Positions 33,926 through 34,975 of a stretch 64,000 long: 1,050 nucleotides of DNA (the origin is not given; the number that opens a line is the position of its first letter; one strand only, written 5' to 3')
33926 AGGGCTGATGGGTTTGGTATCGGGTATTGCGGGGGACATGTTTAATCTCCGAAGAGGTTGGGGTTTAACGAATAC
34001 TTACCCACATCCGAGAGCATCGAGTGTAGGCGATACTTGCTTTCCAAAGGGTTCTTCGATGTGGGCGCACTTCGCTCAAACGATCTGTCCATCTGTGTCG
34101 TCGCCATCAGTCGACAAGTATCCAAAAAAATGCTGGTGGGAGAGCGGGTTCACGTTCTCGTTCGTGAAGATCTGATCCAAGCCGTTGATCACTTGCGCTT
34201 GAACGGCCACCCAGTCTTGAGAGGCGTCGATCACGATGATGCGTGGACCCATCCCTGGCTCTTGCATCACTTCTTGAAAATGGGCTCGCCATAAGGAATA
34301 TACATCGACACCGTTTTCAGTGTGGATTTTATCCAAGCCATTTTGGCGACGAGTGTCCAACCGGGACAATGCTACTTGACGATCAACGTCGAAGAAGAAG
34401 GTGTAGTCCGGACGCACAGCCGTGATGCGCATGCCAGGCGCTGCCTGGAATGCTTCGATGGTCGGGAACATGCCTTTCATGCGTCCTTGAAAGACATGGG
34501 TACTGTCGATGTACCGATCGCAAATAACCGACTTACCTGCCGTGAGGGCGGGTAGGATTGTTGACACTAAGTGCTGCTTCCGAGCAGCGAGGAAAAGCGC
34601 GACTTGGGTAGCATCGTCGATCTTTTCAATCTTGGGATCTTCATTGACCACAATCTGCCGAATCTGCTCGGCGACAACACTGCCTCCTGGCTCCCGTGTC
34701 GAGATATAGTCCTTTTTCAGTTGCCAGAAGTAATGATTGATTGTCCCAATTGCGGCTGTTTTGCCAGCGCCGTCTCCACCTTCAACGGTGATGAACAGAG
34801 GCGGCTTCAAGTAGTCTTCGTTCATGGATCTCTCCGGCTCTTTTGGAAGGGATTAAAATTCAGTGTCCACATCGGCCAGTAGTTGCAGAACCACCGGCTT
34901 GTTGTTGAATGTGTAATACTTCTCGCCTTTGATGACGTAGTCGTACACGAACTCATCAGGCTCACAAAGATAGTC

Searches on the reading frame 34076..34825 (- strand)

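Call 46: search_protein_families(library=phrogs, proteins=[window:34076-34825:-], max_evalue=0.00001)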
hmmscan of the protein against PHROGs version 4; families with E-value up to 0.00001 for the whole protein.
window:34076-34825:- (249 aa): 2 families
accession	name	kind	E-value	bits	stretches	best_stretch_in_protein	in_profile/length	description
phrog_761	-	other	6.6e-32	112.5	1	9-221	19-216/362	thymidylate kinase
phrog_16057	-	other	4.7e-20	73.1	1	10-216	6-206/363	thymidylate kinase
